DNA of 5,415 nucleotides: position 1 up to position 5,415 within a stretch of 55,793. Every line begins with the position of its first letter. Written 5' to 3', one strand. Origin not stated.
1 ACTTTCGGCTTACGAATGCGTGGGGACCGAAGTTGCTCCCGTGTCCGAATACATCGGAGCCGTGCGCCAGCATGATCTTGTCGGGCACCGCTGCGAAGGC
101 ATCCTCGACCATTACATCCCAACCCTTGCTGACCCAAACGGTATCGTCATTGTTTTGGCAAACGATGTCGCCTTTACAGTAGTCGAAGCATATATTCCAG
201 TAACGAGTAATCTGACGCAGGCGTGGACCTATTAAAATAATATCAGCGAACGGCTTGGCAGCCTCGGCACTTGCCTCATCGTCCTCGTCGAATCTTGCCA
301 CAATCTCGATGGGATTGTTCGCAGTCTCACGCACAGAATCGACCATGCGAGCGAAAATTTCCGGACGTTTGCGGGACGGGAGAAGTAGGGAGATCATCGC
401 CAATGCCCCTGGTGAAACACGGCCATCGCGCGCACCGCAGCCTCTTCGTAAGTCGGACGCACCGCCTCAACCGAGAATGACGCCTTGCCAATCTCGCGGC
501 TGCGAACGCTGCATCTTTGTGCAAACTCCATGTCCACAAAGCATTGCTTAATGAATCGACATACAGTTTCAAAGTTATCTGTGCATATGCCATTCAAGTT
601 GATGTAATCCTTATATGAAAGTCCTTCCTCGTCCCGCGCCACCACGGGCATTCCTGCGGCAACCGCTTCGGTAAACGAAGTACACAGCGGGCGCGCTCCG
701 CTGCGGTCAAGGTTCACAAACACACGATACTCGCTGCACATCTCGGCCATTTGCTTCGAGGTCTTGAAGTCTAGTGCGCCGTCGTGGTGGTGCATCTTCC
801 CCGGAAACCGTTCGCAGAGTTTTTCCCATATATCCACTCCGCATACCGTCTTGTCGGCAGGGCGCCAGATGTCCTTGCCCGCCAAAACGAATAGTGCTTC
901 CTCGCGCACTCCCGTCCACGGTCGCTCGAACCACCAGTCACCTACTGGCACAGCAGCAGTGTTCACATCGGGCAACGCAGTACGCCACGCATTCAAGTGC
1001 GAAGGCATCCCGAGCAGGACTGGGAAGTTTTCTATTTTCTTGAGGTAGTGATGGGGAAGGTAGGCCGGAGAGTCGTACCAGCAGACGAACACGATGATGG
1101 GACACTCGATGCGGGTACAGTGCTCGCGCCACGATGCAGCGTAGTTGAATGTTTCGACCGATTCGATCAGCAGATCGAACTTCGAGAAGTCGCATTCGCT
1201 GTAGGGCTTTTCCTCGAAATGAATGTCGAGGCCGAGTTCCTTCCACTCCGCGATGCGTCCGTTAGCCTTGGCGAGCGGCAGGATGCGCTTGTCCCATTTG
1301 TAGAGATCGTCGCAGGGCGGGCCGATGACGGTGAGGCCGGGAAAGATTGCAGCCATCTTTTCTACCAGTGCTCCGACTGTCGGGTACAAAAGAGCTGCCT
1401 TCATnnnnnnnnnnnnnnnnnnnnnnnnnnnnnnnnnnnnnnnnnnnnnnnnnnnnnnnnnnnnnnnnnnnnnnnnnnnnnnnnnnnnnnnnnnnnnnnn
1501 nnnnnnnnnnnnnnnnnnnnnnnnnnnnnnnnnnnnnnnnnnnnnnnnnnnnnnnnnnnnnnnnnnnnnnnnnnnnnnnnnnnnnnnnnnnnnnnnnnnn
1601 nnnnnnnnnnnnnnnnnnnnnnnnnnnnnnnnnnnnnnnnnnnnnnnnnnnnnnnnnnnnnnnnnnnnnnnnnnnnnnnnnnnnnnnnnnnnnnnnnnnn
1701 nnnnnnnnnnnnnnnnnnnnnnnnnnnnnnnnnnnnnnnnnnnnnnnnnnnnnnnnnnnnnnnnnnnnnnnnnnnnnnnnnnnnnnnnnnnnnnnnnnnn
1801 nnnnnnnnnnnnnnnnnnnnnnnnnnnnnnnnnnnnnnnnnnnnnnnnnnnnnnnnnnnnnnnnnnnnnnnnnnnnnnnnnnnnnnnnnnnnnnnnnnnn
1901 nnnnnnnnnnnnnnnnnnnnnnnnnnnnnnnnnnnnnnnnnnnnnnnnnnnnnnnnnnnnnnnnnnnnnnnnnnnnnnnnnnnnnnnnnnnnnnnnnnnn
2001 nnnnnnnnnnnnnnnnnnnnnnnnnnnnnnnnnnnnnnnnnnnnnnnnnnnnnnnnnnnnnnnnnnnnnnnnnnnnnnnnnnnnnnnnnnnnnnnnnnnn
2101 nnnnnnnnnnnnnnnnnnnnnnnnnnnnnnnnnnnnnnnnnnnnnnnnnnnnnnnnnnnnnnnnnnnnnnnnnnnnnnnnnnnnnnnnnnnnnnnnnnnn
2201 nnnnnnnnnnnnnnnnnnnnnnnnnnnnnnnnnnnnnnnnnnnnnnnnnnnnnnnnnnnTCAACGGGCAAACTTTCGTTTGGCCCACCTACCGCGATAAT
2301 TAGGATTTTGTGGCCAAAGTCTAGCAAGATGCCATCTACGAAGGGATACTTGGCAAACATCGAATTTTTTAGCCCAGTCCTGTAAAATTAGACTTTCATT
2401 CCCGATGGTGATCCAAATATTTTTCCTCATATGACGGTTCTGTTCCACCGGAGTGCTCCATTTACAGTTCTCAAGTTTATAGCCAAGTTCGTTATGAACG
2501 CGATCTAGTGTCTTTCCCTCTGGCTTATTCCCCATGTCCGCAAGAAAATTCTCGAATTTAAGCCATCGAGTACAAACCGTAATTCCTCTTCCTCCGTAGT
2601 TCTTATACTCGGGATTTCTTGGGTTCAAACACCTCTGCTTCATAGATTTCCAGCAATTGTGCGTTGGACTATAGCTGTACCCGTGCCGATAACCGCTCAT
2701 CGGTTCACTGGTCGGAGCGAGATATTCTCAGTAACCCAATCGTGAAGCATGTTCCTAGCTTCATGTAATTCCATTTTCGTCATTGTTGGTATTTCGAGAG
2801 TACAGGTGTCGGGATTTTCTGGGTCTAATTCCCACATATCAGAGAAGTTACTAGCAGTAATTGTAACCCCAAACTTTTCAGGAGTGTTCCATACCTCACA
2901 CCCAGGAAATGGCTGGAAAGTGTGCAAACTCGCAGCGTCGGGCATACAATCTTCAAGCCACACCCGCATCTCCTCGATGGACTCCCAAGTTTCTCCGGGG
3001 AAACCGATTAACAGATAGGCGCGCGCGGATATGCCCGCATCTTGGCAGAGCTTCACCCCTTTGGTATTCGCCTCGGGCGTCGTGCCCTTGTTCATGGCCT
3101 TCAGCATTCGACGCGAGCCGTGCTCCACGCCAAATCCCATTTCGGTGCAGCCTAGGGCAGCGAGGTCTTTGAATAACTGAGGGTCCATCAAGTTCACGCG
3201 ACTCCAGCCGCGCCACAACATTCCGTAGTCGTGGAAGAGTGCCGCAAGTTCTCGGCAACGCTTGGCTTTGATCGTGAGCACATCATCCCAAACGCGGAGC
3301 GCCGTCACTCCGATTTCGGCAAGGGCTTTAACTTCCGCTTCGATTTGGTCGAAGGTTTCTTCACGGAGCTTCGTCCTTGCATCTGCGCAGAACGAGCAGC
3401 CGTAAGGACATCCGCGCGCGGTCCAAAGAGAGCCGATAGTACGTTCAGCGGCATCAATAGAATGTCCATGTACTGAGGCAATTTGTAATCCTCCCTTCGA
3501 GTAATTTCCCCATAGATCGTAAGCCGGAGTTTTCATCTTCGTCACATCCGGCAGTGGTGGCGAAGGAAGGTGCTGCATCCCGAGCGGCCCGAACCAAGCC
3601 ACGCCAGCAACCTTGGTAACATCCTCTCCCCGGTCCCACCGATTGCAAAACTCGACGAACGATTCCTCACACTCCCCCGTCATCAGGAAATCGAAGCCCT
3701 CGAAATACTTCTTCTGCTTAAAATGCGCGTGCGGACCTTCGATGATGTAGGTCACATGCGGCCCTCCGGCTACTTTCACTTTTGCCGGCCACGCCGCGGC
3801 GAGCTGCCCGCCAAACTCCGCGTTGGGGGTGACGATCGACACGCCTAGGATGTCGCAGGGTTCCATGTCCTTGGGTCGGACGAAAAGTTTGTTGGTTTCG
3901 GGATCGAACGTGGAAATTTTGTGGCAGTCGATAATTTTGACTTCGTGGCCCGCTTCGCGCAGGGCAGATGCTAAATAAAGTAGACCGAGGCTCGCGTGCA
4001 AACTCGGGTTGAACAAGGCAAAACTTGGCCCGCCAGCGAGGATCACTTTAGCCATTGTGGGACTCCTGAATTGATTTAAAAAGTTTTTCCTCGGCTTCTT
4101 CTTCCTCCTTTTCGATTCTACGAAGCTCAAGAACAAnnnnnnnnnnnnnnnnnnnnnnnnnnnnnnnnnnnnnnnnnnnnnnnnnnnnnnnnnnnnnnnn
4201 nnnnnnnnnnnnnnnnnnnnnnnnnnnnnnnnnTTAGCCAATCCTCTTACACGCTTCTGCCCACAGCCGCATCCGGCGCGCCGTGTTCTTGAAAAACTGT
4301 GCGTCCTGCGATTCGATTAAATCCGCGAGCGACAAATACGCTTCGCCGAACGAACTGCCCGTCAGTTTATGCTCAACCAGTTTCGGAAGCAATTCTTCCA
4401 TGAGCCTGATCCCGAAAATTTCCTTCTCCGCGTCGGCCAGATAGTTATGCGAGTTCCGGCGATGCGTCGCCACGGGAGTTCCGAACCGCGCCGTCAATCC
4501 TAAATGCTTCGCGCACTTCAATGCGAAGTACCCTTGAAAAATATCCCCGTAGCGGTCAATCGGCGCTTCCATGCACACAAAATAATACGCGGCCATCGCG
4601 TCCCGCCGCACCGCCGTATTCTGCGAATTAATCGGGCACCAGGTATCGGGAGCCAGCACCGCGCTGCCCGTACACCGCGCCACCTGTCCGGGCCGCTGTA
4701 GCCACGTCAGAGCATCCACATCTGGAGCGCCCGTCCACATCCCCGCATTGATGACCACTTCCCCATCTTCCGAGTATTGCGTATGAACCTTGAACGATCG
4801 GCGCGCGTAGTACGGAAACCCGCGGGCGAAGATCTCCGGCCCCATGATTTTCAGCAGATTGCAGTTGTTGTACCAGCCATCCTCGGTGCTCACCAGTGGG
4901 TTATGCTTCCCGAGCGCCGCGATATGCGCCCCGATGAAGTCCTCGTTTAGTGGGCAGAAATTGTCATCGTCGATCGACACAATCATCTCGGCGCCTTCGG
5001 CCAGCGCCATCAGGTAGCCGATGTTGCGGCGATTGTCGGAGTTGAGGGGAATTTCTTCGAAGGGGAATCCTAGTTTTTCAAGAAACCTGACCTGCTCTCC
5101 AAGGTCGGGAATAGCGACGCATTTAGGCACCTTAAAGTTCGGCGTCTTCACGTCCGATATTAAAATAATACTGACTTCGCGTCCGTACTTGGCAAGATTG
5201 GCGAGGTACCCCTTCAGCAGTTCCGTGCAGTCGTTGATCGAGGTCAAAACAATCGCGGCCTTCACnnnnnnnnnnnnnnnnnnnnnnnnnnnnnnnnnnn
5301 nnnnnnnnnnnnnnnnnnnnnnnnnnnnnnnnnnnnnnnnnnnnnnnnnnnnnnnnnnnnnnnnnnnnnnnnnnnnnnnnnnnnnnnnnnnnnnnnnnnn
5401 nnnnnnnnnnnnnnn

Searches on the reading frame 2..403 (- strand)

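Call 39: search_protein_families(library=pfam, proteins=[window:2-403:-], max_evalue=0.01)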
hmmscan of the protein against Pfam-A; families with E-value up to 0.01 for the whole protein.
window:2-403:- (134 aa): 1 family
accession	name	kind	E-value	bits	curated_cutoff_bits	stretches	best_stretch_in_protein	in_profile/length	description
PF00535.33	Glycos_transf_2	-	4.5e-05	23.9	23.3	1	5-99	1-100/168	Glycosyl transferase family 2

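Call 58: search_protein_families(library=phrogs, proteins=[window:2-403:-], max_evalue=0.001)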
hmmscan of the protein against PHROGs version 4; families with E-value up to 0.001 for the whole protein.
window:2-403:- (134 aa): 1 family
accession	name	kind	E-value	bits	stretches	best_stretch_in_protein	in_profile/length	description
phrog_14945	-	moron, auxiliary metabolic gene and host takeover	9.8e-09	36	1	3-117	5-113/218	glycosyltransferase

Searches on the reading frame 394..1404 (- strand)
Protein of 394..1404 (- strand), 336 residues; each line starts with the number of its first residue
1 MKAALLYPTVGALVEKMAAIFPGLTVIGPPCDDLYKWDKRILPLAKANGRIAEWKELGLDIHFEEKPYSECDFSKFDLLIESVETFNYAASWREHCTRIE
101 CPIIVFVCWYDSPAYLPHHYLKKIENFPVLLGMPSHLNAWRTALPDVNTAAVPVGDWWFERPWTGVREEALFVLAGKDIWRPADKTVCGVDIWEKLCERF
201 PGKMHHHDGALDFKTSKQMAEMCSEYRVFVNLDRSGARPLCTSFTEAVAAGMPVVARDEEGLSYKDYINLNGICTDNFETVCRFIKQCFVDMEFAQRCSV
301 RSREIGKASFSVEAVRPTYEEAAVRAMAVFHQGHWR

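Call 9: search_protein_families(library=phrogs, proteins=[window:394-1404:-], max_evalue=0.001)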
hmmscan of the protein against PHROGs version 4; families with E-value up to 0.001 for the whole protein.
window:394-1404:- (336 aa): 0 families

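Call 39: search_protein_families(library=pfam, proteins=[window:394-1404:-], max_evalue=0.01)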
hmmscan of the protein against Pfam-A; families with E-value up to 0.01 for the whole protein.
window:394-1404:- (336 aa): 0 families

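Call 58: search_protein_families(library=phrogs, proteins=[window:394-1404:-], max_evalue=0.001)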
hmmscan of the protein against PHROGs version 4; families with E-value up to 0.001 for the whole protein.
window:394-1404:- (336 aa): 0 families

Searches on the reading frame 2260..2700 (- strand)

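Call 39: search_protein_families(library=pfam, proteins=[window:2260-2700:-], max_evalue=0.01)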
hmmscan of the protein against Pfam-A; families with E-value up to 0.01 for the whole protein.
window:2260-2700:- (146 aa): 0 families

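Call 58: search_protein_families(library=phrogs, proteins=[window:2260-2700:-], max_evalue=0.001)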
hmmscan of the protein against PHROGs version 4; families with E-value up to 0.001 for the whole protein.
window:2260-2700:- (146 aa): 5 families
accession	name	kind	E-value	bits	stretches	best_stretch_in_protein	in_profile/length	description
phrog_3377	-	DNA, RNA and nucleotide metabolism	1.9e-39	136.5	1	5-117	6-120/196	HNH endonuclease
phrog_8790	-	DNA, RNA and nucleotide metabolism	7.9e-39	135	1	5-109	17-115/241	restriction endonuclease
phrog_374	-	DNA, RNA and nucleotide metabolism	1.9e-36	127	1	4-123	263-389/617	HNH endonuclease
phrog_2081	-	DNA, RNA and nucleotide metabolism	1.4e-28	101.2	1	4-99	96-203/433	HNH endonuclease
phrog_953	-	DNA, RNA and nucleotide metabolism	2.4e-15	57.8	1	9-83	220-297/420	HNH endonuclease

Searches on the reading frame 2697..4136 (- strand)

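Call 8: search_protein_families(library=phrogs, proteins=[window:2697-4136:-], max_evalue=0.001)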
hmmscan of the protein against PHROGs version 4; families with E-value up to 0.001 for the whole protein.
window:2697-4136:- (479 aa): 1 family
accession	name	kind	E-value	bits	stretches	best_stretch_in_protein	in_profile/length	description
phrog_21079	-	unknown function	4e-06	26.5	1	235-391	281-436/648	-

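Call 39: search_protein_families(library=pfam, proteins=[window:2697-4136:-], max_evalue=0.01)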
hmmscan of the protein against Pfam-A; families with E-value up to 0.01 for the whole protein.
window:2697-4136:- (479 aa): 2 families
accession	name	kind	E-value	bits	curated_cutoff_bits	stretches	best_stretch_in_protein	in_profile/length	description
PF04055.27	Radical_SAM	-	2e-19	70.8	29.5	1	240-391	4-163/166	Radical SAM superfamily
PF02310.24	B12-binding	-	3.7e-10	40.1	32.1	1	47-162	12-119/121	B12 binding domain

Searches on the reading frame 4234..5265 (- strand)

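Call 8: search_protein_families(library=phrogs, proteins=[window:4234-5265:-], max_evalue=0.001)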
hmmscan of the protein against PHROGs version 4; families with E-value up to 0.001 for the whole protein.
window:4234-5265:- (343 aa): 0 families

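Call 39: search_protein_families(library=pfam, proteins=[window:4234-5265:-], max_evalue=0.01)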
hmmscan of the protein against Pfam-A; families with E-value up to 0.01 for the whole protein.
window:4234-5265:- (343 aa): 1 family
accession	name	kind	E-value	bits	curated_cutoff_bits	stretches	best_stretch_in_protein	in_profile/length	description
PF03214.19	RGP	-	1.2e-15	58.1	23.8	1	19-341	19-339/342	Reversibly glycosylated polypeptide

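Call 58: search_protein_families(library=phrogs, proteins=[window:4234-5265:-], max_evalue=0.001)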
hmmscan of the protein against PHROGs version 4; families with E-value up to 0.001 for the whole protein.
window:4234-5265:- (343 aa): 0 families
